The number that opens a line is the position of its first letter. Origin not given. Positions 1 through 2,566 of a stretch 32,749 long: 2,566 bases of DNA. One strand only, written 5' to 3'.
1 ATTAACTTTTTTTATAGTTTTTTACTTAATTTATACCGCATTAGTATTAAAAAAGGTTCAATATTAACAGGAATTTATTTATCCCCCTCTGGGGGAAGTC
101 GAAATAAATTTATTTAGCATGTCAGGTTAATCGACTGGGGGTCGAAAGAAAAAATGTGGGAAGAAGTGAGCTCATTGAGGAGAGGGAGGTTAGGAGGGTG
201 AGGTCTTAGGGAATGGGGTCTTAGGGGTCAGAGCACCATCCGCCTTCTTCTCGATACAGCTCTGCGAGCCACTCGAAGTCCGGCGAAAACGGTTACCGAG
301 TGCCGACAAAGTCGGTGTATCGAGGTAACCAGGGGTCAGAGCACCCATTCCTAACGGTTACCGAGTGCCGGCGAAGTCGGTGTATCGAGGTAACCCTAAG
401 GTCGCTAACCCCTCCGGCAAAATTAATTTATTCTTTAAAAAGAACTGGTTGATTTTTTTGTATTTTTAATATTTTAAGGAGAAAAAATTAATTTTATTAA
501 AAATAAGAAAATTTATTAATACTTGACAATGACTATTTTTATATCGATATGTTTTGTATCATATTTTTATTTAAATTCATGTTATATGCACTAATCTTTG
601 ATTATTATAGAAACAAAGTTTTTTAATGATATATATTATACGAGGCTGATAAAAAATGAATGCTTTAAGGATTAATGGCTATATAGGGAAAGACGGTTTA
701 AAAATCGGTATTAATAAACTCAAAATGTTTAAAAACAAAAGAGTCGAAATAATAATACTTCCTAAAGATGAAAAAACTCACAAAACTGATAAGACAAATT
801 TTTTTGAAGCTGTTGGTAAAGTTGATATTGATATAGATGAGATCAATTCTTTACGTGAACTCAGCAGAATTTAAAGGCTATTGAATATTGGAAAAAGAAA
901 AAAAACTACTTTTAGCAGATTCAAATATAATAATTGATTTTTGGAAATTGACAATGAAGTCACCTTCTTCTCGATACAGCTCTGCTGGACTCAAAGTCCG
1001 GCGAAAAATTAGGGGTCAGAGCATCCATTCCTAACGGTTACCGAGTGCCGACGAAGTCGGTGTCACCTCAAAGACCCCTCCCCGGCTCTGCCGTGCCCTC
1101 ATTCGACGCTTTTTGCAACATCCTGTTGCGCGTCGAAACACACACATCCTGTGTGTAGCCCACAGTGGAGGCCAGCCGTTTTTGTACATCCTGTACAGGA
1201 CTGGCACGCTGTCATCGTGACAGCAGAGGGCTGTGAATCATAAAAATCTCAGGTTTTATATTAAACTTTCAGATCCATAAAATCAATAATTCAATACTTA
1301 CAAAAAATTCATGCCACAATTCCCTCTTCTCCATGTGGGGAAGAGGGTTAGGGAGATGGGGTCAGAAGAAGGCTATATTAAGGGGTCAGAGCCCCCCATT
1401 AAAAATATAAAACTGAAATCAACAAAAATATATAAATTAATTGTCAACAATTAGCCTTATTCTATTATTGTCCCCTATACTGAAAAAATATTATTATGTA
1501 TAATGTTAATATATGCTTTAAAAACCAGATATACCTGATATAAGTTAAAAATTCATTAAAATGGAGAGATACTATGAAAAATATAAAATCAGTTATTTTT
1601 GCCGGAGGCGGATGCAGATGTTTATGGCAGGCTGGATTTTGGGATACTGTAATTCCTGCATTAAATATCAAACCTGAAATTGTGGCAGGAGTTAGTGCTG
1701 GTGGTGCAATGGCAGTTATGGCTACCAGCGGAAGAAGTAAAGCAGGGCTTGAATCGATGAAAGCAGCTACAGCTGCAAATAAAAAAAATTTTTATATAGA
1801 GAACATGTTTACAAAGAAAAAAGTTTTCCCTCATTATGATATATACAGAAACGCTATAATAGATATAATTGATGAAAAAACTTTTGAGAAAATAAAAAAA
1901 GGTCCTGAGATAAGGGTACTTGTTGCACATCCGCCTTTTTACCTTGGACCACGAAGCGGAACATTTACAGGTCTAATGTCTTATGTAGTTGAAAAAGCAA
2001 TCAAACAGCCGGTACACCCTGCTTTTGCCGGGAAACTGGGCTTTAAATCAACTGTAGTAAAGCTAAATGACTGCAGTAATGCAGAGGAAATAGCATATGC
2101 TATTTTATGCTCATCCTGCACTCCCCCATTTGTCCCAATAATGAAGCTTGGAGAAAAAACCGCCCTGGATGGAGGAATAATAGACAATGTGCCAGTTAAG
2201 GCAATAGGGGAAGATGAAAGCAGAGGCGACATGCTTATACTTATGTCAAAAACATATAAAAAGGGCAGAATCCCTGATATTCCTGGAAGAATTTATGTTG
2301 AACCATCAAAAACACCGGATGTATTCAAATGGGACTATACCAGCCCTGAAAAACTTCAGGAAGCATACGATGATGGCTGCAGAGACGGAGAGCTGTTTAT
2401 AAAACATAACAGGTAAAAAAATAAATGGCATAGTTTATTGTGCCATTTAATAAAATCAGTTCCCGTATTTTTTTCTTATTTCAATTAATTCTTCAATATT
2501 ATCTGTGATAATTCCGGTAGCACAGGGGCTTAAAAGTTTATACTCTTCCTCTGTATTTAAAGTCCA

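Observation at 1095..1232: Three covarying ACAGGAUGU hairpins: candidate CsrA/RsmA-sponge sRNA on the minus strand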

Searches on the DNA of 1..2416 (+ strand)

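Call 38: search_rna_families(source=window, start=1, end=1700, threshold=evalue, max_evalue=10, show_alignments=3)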
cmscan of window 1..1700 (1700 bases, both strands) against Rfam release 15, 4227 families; matches with E-value up to 10: 5.
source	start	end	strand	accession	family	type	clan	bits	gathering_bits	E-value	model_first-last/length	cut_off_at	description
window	1314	1355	-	RF00767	mir-150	Gene; miRNA;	-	20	55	0.58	1-82/82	no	mir-150 microRNA precursor family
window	1360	1453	-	RF01572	DdR4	Gene; snRNA; snoRNA; CD-box;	-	18.8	70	9.1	1-106/106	no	Dictyostelium snoRNA DdR4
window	1101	1155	+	RF01690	Bacillaceae-1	Gene; sRNA;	-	18.5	35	2.1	1-67/67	no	Bacillaceae-1 RNA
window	1228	1296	-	RF00727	bantam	Gene; miRNA;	CL00091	16.6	61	9.8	1-82/82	no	bantam microRNA precursor family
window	1303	1367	+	RF00736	mir-320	Gene; miRNA;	-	14.6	55.5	6.7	1-76/76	no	mir-320 microRNA precursor family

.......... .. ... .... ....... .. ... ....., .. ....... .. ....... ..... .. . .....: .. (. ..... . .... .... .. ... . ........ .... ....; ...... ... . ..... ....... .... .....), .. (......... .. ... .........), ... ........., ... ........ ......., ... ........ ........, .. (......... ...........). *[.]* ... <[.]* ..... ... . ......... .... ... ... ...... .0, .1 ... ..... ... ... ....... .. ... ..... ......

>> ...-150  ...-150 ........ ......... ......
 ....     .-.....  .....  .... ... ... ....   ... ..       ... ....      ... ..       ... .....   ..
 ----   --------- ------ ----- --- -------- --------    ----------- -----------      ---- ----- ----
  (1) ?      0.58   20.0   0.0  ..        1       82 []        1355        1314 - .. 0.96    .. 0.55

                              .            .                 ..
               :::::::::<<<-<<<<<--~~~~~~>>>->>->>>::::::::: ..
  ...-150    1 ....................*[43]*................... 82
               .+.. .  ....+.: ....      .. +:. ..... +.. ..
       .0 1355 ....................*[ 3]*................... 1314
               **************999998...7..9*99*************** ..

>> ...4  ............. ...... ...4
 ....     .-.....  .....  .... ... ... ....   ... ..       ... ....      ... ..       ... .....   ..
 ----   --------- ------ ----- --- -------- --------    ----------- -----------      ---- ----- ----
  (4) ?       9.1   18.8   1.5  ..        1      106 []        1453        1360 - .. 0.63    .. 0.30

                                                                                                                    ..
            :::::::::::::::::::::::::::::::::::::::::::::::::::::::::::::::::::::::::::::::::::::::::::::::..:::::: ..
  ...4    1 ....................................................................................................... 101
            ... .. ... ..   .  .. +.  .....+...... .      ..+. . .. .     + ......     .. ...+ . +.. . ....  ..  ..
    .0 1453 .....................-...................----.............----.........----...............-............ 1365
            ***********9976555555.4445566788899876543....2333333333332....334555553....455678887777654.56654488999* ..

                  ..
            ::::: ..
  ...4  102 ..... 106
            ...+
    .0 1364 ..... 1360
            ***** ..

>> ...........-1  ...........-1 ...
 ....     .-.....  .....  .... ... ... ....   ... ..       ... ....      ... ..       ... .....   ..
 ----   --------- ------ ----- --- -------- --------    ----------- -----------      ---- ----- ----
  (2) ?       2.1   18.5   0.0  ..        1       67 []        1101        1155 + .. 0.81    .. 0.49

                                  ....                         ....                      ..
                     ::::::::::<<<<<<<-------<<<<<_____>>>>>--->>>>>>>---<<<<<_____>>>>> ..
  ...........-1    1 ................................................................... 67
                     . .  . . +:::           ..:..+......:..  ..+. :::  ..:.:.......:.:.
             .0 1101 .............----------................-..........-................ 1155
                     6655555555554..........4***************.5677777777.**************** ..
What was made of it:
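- On CsrB/CsrC/Rsm sponge sRNAs: No Csr/Rsm hit in 1-1700 at E<=10 (call 38).
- On Bacillaceae-1 (RF01690): 18.5 bits, E = 2.1, at 1101-1155 on the plus strand (call 38).
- Closest known: Bacillaceae-1 RNA motif. Different: The window scores 18.5 bits against a gathering score of 35 (call 38).
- The only Rfam similarity is on the plus strand (call 38).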

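Call 43: search_dna_similar(query=window:940-1420:+, collection=plasmids, mode=distant, max_evalue=0.001, max_rows=15)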
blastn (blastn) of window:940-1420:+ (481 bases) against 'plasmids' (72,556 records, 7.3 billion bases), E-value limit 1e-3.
No match.

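Call 44: search_dna_similar(query=window:940-1420:+, collection=phages, mode=distant, max_evalue=0.001, max_rows=15)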
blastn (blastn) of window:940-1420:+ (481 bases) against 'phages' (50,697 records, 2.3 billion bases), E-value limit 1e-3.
No match.
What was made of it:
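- Tried and rejected: blastn of the patch against plasmids and phages gave no match (calls 43, 44).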

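Call 100: search_with_rna_model(model_id=R1, sources=[L241, L244, L245, L310, L312, L313, L317, L318, L319, L320], filters=off, max_evalue=1)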
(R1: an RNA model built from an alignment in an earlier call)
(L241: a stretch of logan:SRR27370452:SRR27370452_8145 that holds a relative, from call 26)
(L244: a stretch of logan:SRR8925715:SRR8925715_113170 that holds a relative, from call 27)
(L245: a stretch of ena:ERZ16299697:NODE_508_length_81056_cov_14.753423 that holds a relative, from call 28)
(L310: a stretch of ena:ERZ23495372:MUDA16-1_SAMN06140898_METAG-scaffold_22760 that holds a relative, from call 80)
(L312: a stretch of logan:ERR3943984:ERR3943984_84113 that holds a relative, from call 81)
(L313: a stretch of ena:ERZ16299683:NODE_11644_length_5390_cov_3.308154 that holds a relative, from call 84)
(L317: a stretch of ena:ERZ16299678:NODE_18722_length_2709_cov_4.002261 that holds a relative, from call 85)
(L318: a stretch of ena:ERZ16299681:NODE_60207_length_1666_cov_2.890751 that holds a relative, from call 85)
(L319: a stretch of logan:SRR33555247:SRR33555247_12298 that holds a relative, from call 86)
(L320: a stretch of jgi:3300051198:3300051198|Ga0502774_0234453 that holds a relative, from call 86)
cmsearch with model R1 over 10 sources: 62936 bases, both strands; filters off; matches with E-value up to 1: 0.
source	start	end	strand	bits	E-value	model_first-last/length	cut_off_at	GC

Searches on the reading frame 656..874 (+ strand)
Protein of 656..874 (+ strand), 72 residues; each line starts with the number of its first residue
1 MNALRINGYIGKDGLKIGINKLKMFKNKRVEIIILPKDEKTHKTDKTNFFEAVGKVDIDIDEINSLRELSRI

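Call 12: search_protein_families(library=pfam, proteins=[window:656-874:+])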
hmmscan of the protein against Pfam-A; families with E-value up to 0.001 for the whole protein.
window:656-874:+ (72 aa): 0 families

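Call 40: search_protein_families(library=pfam, proteins=[window:656-874:+], max_evalue=0.001)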
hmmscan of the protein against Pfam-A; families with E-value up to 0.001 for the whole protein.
window:656-874:+ (72 aa): 0 families

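Call 83: find_homologous_proteins(query=window:656-874:+, max_evalue=0.001)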
Query window:656-874:+ (72 aa): 18 proteins with E <= 0.001 among 18 candidates.
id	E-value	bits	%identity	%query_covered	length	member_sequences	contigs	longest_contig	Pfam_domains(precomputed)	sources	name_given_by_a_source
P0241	1.3e-35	138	94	100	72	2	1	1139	-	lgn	-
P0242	8.6e-34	132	92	100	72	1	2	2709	-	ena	-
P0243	3.3e-33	130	90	100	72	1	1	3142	-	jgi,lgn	jgi:hypothetical protein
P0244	2.3e-32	127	89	100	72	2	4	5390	-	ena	-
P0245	1.6e-28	115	81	100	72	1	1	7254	-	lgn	-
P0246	1.0e-24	103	74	100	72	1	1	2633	-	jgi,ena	-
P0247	1.5e-24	103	72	100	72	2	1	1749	-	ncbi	-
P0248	1.6e-24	103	74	100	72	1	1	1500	-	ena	-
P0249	2.6e-24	102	69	100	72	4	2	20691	-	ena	-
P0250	3.3e-24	102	72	100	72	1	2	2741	-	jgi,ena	-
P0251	2.3e-23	99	69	100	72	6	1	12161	-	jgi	jgi:hypothetical protein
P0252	4.3e-23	98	68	100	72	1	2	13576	-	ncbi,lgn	-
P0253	6.1e-23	98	68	100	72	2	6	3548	-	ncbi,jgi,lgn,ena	jgi:hypothetical protein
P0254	9.0e-23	97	70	100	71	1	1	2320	-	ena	-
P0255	2.8e-22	96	68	100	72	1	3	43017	-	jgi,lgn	jgi:hypothetical protein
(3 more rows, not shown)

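Call 84: find_encoding_contigs(protein=P0244, flank=6000, max_places=6)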
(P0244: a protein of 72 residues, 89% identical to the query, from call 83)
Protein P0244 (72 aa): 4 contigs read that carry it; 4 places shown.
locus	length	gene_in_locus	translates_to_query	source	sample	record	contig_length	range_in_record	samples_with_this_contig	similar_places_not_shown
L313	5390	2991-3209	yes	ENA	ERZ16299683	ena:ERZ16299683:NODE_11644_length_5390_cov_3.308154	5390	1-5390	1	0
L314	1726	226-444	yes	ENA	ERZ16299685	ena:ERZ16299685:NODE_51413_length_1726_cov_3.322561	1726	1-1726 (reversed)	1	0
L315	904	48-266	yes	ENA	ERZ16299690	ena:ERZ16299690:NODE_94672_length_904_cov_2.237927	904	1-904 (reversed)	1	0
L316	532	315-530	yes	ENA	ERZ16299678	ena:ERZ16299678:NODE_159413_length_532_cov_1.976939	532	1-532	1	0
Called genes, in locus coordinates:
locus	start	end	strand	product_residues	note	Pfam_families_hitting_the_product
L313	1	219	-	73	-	?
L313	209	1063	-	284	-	PF00158:Sigma54_activat (faint), PF13401:AAA_22 (weak), PF00004:AAA, PF07724:AAA_2, PF07728:AAA_5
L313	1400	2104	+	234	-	-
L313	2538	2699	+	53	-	PF04255:DUF433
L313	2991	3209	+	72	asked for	-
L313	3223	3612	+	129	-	PF01850:PIN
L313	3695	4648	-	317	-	PF01073:3Beta_HSD, PF01370:Epimerase, PF16363:GDP_Man_Dehyd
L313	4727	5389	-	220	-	?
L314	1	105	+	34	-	?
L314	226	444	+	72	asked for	-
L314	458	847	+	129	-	PF01850:PIN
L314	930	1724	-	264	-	?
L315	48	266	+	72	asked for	-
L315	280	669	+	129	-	PF01850:PIN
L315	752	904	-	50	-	?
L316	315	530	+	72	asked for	?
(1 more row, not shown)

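Call 85: find_encoding_contigs(protein=P0242, flank=6000, max_places=4)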
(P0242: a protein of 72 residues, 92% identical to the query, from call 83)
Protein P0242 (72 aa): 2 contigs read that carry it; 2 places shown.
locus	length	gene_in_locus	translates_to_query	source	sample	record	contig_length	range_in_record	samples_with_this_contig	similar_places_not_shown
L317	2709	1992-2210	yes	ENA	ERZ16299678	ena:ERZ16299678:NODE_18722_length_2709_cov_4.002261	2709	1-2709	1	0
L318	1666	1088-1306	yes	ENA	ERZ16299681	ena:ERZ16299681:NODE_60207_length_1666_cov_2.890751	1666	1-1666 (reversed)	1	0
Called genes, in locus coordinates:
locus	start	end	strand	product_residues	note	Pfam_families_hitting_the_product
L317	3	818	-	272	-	?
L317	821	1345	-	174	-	PF11220:DUF3015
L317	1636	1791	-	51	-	-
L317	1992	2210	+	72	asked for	-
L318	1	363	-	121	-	?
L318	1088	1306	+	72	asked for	-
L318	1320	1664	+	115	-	?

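Call 86: find_encoding_contigs(protein=P0243, flank=6000, max_places=4)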
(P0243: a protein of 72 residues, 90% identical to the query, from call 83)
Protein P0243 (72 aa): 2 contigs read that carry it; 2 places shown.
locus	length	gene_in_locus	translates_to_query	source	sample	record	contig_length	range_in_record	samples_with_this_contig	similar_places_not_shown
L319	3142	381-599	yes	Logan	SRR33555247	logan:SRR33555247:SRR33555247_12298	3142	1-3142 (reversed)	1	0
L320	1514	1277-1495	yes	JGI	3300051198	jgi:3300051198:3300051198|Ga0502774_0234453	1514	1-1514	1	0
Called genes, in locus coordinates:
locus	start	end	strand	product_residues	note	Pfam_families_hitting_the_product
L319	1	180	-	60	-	?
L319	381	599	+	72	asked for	-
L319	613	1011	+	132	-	PF01850:PIN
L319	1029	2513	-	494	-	-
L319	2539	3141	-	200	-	?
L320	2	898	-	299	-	?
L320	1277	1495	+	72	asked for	-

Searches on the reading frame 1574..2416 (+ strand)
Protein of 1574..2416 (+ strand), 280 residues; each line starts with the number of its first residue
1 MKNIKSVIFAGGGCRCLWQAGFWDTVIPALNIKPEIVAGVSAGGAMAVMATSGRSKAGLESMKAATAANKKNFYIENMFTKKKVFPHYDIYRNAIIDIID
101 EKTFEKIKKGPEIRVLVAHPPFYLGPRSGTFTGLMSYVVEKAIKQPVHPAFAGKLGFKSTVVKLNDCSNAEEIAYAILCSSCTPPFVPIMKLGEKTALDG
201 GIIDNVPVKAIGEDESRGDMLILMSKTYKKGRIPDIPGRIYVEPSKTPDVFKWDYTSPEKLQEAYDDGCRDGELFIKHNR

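Call 12: search_protein_families(library=pfam, proteins=[window:1574-2416:+])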
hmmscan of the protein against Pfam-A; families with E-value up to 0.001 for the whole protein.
window:1574-2416:+ (280 aa): 1 family
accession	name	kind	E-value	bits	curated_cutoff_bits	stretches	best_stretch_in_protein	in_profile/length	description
PF01734.28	Patatin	-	1.6e-25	90.9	27.7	1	8-209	2-188/191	Patatin-like phospholipase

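Call 13: find_encoding_contigs(protein=window:1574-2416:+, flank=10000, max_places=6)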
Protein window:1574-2416:+ (280 aa): no gene with exactly this product is on record in the collection.

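Call 22: find_homologous_proteins(query=window:1574-2416:+, max_evalue=1e-20)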
Query window:1574-2416:+ (280 aa): 157 proteins with E <= 1e-20 among 772 candidates; the best 120 are listed.
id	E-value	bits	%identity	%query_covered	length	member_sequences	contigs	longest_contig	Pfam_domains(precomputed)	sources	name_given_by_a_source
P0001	6.1e-181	618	95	100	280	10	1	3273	PF01734.28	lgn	-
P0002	6.1e-164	562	86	100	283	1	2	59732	PF01734.28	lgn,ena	-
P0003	3.1e-163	560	85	100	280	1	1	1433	PF01734.28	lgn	-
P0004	2.0e-145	501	77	99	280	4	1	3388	PF01734.28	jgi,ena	jgi:hypothetical protein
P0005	7.2e-142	490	74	100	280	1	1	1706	PF01734.28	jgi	jgi:predicted patatin/cPLA2 family phospholipase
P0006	1.8e-135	469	72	99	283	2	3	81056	PF01734.28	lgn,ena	-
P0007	1.5e-134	466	72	99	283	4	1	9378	PF01734.28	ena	-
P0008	2.4e-116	406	61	99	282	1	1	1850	PF01734.28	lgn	-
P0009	2.6e-116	406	63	99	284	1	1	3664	PF01734.28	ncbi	-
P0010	3.2e-116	405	61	100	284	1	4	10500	PF01734.28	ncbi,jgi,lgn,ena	-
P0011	1.0e-115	404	62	99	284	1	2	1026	PF01734.28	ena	-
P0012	1.1e-115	404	61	99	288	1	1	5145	PF01734.28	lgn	-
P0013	6.5e-115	401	63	98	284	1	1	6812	PF01734.28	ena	-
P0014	3.4e-114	399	61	100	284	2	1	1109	PF01734.28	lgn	-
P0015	8.0e-114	398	60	100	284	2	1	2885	PF01734.28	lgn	-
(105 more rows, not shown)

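Call 26: find_encoding_contigs(protein=P0002, flank=10000, max_places=4)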
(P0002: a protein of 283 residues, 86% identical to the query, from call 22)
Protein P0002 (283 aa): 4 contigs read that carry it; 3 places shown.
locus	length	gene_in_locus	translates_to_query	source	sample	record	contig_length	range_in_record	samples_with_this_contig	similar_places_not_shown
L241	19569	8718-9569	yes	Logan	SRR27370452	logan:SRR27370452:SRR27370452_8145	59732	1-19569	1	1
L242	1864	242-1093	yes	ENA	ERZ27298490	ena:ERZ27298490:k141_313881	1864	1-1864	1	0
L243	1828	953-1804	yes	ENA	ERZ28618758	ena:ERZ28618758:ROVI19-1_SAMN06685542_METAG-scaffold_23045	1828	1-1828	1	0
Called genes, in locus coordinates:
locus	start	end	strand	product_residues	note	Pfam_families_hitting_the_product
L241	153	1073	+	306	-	PF01207:Dus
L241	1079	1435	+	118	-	PF01648:ACPS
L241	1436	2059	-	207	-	PF00753:Lactamase_B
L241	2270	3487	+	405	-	PF00926:DHBP_synthase, PF00925:GTP_cyclohydro2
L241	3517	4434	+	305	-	PF00072:Response_reg, PF13581:HATPase_c_2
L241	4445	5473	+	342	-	PF01008:IF-2B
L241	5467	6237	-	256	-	PF06750:A24_N_bact, PF01478:Peptidase_A24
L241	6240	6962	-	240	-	PF13505:OMP_b-brl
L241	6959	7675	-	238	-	-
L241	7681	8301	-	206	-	PF13505:OMP_b-brl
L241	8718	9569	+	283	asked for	PF01734:Patatin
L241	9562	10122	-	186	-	PF00293:NUDIX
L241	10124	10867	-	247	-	PF03009:GDPD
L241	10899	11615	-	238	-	PF01209:Ubie_methyltran, PF13489:Methyltransf_23, PF13847:Methyltransf_31, PF08241:Methyltransf_11, PF08242:Methyltransf_12, PF13649:Methyltransf_25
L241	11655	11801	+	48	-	-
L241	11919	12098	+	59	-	-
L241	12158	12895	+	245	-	PF02557:VanY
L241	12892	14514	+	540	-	PF02310:B12-binding, PF07719:TPR_2 (faint), PF04055:Radical_SAM, PF14559:TPR_19 (faint)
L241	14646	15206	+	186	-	PF21349:RUBY_RBDX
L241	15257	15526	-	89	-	-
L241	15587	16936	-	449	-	PF01554:MatE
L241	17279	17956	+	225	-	PF01168:Ala_racemase_N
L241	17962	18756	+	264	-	PF03446:NAD_binding_2 (faint), PF03807:F420_oxidored, PF14748:P5CR_dimer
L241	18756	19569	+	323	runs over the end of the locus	PF01476:LysM, PF01551:Peptidase_M23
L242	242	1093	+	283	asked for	PF01734:Patatin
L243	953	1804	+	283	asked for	PF01734:Patatin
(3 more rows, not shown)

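Call 27: find_encoding_contigs(protein=P0001, flank=10000, max_places=4)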
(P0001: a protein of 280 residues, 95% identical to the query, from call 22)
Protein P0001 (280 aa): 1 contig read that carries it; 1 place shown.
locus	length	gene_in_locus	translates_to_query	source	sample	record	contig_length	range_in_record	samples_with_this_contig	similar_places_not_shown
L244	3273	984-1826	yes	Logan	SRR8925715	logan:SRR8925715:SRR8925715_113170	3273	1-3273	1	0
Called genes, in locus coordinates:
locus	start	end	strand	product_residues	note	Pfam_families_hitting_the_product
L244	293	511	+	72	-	-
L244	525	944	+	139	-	PF01850:PIN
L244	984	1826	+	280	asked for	PF01734:Patatin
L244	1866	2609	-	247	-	PF03009:GDPD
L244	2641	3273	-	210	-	?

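Call 28: find_encoding_contigs(protein=P0006, flank=10000, max_places=4)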
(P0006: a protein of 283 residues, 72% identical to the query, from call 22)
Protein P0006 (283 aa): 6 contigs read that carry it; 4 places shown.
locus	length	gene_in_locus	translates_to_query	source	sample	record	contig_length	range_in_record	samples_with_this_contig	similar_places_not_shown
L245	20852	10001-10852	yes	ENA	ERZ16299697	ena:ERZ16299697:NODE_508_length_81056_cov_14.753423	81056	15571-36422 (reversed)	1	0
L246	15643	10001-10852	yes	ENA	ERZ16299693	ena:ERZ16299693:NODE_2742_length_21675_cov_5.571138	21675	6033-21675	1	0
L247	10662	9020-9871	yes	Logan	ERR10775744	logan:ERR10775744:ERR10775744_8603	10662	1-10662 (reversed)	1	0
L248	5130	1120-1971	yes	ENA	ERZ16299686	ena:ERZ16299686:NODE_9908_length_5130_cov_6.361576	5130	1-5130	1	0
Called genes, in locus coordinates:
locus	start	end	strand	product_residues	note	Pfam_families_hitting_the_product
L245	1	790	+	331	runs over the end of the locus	PF02826:2-Hacid_dh_C (weak), PF03446:NAD_binding_2 (faint), PF03807:F420_oxidored (weak), PF07991:KARI_N, PF01450:KARI_C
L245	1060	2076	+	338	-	PF01207:Dus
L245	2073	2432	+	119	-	PF01648:ACPS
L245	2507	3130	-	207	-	PF00753:Lactamase_B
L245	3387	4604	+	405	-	PF00926:DHBP_synthase, PF00925:GTP_cyclohydro2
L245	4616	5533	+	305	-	PF00072:Response_reg, PF13581:HATPase_c_2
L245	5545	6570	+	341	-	PF01008:IF-2B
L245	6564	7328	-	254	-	PF06750:A24_N_bact, PF01478:Peptidase_A24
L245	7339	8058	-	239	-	PF13505:OMP_b-brl (weak)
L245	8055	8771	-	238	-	-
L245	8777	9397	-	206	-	PF13505:OMP_b-brl (weak)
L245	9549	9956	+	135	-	PF02743:dCache_1 (weak)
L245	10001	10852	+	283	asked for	PF01734:Patatin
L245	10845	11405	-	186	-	PF00293:NUDIX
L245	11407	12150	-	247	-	PF03009:GDPD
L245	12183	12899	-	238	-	PF01209:Ubie_methyltran, PF13489:Methyltransf_23, PF13847:Methyltransf_31, PF08241:Methyltransf_11, PF08242:Methyltransf_12, PF13649:Methyltransf_25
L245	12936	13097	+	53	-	-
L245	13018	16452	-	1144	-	PF13205:Big_5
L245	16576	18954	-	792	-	PF00041:fn3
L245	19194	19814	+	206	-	PF13371:TPR_9 (weak), PF13414:TPR_11 (weak), PF13431:TPR_17 (weak), PF00515:TPR_1, PF13432:TPR_16, PF13424:TPR_12, PF13414:TPR_11, PF00515:TPR_1, +11 more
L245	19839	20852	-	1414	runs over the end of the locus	PF14016:DUF4232 (faint), PF22067:Cep192_D3 (faint), PF22073:Cep192_D4 (faint), PF00630:Filamin (faint), PF22544:HYDIN_VesB_CFA65-like_Ig (weak), PF07610:DUF1573, PF15780:ASH (weak), PF22544:HYDIN_VesB_CFA65-like_Ig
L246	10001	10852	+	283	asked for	PF01734:Patatin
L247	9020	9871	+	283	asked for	PF01734:Patatin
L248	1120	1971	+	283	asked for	PF01734:Patatin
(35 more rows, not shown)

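Call 40: search_protein_families(library=pfam, proteins=[L244:525-944:+], max_evalue=0.001)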
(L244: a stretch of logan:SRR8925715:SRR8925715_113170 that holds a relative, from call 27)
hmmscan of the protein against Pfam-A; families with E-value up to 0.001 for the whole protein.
L244:525-944:+ (139 aa): 1 family
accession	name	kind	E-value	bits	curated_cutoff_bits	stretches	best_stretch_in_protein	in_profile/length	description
PF01850.27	PIN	-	1.2e-09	39.3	23.6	1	10-119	3-116/120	PIN domain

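Call 80: find_encoding_contigs(protein=P0004, flank=10000, max_places=4)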
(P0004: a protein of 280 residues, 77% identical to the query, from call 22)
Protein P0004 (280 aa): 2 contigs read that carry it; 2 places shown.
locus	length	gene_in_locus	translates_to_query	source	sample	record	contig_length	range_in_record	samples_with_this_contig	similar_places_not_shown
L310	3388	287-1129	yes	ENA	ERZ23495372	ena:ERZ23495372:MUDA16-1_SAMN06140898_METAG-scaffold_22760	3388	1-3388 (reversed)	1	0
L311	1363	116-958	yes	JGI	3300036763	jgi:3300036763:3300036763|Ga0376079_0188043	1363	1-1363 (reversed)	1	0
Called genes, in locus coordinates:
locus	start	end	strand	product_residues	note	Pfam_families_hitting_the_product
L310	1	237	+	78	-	?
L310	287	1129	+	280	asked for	PF01734:Patatin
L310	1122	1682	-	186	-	PF00293:NUDIX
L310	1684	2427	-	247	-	PF03009:GDPD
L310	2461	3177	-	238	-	PF01209:Ubie_methyltran, PF13489:Methyltransf_23, PF13847:Methyltransf_31, PF08241:Methyltransf_11, PF08242:Methyltransf_12, PF13649:Methyltransf_25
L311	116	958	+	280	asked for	PF01734:Patatin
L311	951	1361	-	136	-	?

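Call 81: find_encoding_contigs(protein=P0003, flank=10000, max_places=4)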
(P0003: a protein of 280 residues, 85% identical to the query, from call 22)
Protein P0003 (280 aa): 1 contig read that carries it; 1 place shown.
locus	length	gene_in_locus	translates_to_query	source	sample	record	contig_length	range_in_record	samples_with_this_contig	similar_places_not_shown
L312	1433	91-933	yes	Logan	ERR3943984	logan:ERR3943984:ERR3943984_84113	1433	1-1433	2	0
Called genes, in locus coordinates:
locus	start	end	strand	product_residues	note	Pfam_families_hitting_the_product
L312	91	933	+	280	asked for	PF01734:Patatin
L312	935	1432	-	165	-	?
